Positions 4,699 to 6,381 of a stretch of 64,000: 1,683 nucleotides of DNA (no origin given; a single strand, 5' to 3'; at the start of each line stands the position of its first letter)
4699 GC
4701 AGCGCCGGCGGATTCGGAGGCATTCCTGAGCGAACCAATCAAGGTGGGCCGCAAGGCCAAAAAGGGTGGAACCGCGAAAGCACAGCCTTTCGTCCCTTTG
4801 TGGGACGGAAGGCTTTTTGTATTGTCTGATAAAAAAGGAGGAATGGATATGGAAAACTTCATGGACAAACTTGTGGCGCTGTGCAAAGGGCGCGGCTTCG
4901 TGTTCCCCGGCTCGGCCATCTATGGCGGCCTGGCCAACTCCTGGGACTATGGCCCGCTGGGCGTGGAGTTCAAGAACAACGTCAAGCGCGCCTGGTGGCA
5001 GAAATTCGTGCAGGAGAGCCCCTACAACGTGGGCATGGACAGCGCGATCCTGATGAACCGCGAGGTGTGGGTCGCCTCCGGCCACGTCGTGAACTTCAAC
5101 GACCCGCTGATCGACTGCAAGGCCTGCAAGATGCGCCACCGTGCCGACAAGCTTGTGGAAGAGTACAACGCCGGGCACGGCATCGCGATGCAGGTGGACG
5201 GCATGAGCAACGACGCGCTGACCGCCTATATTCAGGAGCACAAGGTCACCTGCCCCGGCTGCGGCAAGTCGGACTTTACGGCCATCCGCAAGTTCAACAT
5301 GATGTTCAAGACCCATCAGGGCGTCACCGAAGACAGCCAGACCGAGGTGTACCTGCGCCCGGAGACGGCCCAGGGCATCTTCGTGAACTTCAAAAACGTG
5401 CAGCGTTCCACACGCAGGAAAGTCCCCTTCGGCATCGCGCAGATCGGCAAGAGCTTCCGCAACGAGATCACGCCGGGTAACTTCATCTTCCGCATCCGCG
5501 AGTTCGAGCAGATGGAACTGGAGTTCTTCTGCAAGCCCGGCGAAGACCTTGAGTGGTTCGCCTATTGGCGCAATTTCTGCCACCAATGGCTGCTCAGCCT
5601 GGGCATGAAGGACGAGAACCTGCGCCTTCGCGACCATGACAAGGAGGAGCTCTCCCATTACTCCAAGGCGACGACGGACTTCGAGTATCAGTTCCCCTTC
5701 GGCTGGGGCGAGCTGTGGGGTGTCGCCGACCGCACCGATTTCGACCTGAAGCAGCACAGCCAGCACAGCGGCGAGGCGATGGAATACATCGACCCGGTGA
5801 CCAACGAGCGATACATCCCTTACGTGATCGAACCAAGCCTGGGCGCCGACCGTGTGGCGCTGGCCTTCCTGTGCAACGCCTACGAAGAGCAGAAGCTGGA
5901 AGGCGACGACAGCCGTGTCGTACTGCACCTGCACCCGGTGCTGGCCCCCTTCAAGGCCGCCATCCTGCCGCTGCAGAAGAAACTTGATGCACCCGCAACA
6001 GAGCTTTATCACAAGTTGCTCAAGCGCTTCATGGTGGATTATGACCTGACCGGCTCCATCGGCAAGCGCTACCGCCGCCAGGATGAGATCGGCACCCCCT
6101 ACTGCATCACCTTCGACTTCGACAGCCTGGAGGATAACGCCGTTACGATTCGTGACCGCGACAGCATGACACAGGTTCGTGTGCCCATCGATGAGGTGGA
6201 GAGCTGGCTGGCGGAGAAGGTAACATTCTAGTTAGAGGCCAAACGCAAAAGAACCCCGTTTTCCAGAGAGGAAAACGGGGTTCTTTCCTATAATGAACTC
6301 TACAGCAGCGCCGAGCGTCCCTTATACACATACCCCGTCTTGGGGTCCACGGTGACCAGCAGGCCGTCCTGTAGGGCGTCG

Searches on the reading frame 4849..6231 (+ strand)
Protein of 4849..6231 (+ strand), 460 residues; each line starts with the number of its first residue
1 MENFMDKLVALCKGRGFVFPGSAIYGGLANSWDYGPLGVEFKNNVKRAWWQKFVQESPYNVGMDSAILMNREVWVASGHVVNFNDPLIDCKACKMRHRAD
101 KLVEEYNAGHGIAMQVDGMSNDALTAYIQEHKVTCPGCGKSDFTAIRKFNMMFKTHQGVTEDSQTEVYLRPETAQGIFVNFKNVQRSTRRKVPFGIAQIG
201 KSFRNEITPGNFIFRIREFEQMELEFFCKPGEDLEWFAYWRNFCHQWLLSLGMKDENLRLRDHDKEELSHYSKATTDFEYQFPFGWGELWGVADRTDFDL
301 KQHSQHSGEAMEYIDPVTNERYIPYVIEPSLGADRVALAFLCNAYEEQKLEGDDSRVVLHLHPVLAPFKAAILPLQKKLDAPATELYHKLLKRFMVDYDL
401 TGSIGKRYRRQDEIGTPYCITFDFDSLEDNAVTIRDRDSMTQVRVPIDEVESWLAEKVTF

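Call 90: find_homologous_proteins(query=window:4849-6231:+, max_evalue=1e-150)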
Query window:4849-6231:+ (460 aa): 7999 proteins with E <= 1e-150 among 8000 candidates; the best 120 are listed.
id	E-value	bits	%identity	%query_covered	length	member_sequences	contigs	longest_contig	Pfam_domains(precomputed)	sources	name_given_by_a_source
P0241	0.0e+0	1093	100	100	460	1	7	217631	PF03129.26,PF00587.31,PF28494.1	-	-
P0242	0.0e+0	1039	93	100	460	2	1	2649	PF03129.26,PF00587.31,PF28494.1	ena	-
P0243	4.0e-295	997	90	100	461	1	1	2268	PF03129.26,PF00587.31,PF28494.1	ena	-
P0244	4.4e-295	997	90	100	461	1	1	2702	PF03129.26,PF00587.31,PF28494.1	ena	-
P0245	4.6e-293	990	91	99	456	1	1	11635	PF03129.26,PF00587.31,PF28494.1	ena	-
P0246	9.6e-291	982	88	100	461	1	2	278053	PF03129.26,PF00587.31,PF28494.1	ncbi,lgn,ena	-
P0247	7.4e-290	979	-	-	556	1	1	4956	PF03129.26,PF00587.31,PF28494.1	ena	-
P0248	3.7e-263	891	80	100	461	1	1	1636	PF03129.26,PF00587.31,PF28494.1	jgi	jgi:glycyl-tRNA synthetase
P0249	6.2e-262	887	79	100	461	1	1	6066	PF03129.26,PF00587.31,PF28494.1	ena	-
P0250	6.6e-262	887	79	100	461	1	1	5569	PF03129.26,PF00587.31,PF28494.1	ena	-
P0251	1.5e-261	886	79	100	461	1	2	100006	PF03129.26,PF00587.31,PF28494.1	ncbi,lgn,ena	-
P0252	1.6e-261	886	79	100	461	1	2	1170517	PF03129.26,PF00587.31,PF28494.1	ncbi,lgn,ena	-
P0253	1.5e-260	883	79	100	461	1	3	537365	PF03129.26,PF00587.31,PF28494.1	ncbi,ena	-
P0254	5.3e-260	881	78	100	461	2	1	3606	PF03129.26,PF00587.31,PF28494.1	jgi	jgi:glycyl-tRNA synthetase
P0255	1.5e-259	880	79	100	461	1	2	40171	PF03129.26,PF00587.31,PF28494.1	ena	-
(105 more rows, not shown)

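Call 91: find_encoding_contigs(protein=P0246, flank=7000, max_places=3)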
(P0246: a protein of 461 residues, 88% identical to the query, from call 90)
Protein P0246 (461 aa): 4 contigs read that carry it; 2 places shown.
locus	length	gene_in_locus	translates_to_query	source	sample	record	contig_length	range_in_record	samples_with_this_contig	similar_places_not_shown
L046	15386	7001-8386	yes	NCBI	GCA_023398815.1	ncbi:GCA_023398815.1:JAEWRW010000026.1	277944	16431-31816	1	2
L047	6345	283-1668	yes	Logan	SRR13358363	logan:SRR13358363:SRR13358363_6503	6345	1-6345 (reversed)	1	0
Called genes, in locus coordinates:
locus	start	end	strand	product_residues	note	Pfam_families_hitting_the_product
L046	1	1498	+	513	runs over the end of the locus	PF01087:GalP_UDP_transf, PF02744:GalP_UDP_tr_C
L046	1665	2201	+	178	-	PF22769:DCD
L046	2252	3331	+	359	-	-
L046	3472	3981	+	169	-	-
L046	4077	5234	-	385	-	PF00155:Aminotran_1_2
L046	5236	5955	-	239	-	PF00596:Aldolase_II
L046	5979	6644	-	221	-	-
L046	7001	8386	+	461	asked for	PF28494:GlyRS_ins_1 (weak), PF00587:tRNA-synt_2b, PF03129:HGTP_anticodon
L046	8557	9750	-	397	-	PF02618:YceG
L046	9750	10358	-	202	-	PF03956:Lys_export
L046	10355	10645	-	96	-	PF03956:Lys_export (weak)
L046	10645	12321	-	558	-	PF00753:Lactamase_B, PF12706:Lactamase_B_2 (weak), PF22505:RNase_J_b_CASP, PF07521:RMMBL, PF17770:RNase_J_C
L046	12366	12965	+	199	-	-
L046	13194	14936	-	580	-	PF13510:Fer2_4, PF13237:Fer4_10 (faint), PF00037:Fer4 (faint), PF10588:NADH-G_4Fe-4S_3, PF22117:Fer4_Nqo3 (weak), PF12838:Fer4_7, PF02906:Fe_hyd_lg_C, PF02256:Fe_hyd_SSU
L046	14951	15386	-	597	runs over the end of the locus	PF01257:2Fe-2S_thioredx, PF06999:Suc_Fer-like (weak), PF01512:Complex1_51K, PF10531:SLBB, PF10589:NADH_4Fe-4S, PF00037:Fer4 (weak), PF13237:Fer4_10 (weak), PF12838:Fer4_7, +4 more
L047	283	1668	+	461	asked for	PF28494:GlyRS_ins_1 (weak), PF00587:tRNA-synt_2b, PF03129:HGTP_anticodon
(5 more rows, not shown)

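Call 92: find_encoding_contigs(protein=P0245, flank=7000, max_places=3)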
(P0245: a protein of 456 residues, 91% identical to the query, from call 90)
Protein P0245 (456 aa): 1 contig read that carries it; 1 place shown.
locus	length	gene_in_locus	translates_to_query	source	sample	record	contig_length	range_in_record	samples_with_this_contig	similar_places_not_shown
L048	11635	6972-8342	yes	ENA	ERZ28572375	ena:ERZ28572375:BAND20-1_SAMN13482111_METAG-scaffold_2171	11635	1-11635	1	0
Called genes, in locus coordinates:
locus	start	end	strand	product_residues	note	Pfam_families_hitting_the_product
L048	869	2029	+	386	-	-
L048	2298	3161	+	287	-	PF00005:ABC_tran, PF13304:AAA_21 (weak)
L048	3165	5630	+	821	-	-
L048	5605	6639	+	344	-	PF18765:Polbeta (faint)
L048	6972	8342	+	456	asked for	PF28494:GlyRS_ins_1 (faint), PF00587:tRNA-synt_2b, PF03129:HGTP_anticodon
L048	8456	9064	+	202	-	-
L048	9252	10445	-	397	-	PF02618:YceG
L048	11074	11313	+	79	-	-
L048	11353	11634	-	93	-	?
